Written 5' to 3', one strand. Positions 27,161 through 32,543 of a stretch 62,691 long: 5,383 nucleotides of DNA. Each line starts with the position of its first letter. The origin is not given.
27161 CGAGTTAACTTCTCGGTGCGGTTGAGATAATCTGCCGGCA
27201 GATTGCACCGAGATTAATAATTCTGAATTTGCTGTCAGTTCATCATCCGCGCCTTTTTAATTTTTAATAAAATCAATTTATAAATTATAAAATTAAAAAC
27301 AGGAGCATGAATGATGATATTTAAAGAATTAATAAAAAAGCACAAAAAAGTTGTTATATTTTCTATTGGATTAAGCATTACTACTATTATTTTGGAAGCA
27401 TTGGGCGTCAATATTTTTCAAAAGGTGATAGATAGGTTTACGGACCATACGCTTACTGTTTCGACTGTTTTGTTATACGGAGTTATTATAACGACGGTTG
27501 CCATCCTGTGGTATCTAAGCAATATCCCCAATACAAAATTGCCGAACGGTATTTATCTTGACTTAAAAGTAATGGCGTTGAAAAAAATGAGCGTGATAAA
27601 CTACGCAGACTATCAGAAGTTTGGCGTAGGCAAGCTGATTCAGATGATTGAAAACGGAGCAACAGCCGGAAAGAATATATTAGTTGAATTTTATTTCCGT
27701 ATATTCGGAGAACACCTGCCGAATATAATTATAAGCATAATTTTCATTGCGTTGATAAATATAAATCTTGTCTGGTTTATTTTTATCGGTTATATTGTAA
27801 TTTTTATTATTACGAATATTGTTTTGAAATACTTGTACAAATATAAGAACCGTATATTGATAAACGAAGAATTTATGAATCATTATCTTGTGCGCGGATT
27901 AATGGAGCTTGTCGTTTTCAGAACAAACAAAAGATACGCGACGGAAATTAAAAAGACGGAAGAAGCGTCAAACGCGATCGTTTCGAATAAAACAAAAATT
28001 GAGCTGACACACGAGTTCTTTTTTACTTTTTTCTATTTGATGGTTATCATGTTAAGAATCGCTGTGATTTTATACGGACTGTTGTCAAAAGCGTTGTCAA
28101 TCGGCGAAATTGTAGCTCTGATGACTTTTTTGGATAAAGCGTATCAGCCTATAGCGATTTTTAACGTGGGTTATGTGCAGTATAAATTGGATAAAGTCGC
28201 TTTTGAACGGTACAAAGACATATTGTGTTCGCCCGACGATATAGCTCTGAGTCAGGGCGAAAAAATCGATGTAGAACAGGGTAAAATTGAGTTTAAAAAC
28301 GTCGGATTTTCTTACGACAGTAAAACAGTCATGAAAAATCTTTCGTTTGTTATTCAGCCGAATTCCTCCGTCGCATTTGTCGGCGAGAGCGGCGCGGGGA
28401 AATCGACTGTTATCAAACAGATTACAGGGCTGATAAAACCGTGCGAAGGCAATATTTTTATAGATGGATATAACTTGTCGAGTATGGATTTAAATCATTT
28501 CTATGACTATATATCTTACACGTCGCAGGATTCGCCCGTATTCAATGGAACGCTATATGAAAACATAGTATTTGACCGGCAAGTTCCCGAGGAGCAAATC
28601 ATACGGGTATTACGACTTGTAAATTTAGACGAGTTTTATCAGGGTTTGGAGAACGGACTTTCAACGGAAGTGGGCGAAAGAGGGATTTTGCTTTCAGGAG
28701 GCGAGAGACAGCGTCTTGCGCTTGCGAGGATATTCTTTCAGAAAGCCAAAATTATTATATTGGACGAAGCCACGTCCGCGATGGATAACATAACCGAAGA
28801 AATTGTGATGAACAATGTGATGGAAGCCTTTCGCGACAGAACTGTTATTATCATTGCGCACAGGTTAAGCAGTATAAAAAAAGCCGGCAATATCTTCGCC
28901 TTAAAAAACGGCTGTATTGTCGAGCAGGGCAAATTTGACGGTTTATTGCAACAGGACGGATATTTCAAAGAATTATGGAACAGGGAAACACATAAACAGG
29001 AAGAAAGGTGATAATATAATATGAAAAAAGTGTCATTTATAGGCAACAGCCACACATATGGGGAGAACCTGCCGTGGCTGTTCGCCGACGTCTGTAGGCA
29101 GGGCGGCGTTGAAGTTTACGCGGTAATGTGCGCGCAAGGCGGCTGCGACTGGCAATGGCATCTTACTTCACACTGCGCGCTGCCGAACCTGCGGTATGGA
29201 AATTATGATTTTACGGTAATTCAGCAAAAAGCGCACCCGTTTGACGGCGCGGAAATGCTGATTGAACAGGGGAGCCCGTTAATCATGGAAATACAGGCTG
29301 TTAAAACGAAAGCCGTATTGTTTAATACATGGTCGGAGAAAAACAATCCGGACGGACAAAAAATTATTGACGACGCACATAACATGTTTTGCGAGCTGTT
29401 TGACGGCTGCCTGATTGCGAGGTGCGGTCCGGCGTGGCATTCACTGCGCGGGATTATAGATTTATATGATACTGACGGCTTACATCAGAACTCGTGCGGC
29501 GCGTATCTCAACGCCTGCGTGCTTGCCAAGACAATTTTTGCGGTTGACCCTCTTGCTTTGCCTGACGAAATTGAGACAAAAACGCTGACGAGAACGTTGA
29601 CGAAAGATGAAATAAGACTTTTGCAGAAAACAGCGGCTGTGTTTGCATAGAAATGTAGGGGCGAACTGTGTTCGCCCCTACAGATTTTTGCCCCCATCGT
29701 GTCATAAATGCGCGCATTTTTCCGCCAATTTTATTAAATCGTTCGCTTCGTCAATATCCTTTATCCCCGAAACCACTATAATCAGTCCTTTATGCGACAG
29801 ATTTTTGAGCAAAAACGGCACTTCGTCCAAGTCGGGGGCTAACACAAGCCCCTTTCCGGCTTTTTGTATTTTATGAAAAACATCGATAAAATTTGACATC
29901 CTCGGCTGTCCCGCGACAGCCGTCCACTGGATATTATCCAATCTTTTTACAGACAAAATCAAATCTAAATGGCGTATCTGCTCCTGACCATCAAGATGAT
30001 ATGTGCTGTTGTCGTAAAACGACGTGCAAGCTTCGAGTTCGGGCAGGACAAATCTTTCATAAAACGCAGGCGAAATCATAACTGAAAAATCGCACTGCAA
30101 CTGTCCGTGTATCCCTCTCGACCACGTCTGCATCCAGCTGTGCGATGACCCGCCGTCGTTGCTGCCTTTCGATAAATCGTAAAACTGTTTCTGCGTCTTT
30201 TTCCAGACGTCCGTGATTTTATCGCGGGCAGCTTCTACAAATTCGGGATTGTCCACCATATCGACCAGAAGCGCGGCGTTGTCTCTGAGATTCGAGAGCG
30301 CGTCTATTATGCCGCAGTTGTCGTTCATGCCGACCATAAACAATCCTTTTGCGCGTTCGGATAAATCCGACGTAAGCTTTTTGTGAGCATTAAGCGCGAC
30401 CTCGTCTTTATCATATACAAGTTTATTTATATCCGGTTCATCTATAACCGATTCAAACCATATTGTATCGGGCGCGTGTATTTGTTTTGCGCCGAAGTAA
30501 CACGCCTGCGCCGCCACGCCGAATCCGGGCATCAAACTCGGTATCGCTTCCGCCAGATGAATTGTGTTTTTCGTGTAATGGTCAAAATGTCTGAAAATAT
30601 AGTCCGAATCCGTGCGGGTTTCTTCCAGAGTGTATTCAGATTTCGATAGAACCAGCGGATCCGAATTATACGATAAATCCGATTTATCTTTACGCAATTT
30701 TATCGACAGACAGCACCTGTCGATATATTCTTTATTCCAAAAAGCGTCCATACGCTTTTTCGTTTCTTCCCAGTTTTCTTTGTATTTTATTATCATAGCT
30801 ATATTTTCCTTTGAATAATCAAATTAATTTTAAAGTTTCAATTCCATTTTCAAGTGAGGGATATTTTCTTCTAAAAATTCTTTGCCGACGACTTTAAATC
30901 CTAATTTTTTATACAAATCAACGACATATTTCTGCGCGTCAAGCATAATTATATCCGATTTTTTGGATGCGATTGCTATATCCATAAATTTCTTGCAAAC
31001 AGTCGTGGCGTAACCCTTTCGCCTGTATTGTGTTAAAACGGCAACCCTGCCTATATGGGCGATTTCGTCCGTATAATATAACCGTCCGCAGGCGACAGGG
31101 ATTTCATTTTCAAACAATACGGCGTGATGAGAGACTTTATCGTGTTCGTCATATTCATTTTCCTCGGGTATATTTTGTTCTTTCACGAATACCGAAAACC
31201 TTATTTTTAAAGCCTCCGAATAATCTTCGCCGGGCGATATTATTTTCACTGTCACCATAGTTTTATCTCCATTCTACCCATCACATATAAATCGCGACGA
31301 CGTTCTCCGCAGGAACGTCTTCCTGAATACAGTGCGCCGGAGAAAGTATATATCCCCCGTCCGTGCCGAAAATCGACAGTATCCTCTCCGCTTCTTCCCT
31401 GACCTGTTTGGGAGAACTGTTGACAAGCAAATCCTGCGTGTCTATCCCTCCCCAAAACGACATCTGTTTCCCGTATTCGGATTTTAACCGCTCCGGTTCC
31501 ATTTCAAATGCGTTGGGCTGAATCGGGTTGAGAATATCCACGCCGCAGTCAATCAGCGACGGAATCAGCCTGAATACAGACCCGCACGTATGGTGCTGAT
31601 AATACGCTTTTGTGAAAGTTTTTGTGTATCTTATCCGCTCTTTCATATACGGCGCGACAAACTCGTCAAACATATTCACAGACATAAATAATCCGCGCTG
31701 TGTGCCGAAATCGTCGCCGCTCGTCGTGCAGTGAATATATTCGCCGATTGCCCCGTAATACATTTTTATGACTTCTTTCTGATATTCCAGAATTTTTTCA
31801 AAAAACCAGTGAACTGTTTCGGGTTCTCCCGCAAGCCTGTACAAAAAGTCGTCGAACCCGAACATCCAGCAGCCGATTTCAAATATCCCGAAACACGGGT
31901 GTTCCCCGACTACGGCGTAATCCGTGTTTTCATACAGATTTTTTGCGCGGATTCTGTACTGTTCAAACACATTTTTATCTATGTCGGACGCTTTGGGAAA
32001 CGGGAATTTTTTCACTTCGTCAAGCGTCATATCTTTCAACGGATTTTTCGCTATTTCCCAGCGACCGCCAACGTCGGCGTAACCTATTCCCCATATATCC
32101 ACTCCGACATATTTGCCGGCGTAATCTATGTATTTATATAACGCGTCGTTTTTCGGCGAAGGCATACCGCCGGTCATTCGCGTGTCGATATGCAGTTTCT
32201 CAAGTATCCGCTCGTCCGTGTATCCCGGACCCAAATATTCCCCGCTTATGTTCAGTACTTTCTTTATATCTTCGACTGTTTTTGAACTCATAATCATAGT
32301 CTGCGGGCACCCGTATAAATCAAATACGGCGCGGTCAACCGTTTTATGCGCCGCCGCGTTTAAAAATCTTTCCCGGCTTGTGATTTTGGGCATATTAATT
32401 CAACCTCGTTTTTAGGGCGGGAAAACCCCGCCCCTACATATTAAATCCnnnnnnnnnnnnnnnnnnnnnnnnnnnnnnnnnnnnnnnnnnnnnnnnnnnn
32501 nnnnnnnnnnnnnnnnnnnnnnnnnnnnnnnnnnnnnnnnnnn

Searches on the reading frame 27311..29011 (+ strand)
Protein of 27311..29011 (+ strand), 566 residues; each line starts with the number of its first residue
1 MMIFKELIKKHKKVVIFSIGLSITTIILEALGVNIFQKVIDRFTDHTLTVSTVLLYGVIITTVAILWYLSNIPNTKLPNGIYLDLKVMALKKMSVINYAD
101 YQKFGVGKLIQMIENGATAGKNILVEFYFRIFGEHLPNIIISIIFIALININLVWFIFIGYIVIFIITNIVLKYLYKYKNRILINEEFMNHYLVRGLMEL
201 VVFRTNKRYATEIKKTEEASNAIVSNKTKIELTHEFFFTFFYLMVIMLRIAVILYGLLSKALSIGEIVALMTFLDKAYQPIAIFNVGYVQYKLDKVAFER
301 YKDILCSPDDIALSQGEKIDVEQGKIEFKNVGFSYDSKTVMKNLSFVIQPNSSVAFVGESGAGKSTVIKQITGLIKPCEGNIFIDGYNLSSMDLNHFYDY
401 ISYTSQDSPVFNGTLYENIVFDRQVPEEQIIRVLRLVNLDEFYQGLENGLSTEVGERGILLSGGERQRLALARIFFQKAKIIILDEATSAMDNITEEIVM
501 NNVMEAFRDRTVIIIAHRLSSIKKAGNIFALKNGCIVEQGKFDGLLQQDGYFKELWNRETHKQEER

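Call 44: search_protein_families(library=pfam, proteins=[window:27311-29011:+], max_evalue=0.00001)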
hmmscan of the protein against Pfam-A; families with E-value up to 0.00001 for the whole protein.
window:27311-29011:+ (566 aa): 2 families
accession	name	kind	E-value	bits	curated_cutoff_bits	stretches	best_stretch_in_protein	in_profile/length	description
PF00005.33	ABC_tran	-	1.5e-28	100.5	25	1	342-489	2-137/137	ABC transporter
PF02463.25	SMC_N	-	1.3e-07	31.7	40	1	382-531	111-211/220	RecF/RecN/SMC N terminal domain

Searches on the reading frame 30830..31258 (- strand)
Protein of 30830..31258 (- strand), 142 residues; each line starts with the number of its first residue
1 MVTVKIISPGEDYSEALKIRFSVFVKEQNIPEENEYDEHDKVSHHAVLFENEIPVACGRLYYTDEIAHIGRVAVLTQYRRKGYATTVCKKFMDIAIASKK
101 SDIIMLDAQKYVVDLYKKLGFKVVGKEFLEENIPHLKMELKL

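Call 44: search_protein_families(library=pfam, proteins=[window:30830-31258:-], max_evalue=0.00001)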
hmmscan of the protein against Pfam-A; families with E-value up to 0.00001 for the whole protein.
window:30830-31258:- (142 aa): 3 families
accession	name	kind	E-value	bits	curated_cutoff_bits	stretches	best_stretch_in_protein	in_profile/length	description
PF13673.13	Acetyltransf_10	-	4.1e-16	59.6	23.6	1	12-142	4-128/128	Acetyltransferase (GNAT) domain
PF00583.31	Acetyltransf_1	-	2.1e-12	47.8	20.7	1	28-121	19-116/116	Acetyltransferase (GNAT) family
PF13508.13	Acetyltransf_7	-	1.9e-09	38.2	27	1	43-123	3-84/84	Acetyltransferase (GNAT) domain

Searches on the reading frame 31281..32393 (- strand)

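Call 44: search_protein_families(library=pfam, proteins=[window:31281-32393:-], max_evalue=0.00001)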
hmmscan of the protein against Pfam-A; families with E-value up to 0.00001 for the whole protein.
window:31281-32393:- (370 aa): 1 family
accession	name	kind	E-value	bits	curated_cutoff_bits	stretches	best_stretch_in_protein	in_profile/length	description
PF01208.23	URO-D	-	1.5e-20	74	23.9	1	142-367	122-338/346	Uroporphyrinogen decarboxylase (URO-D)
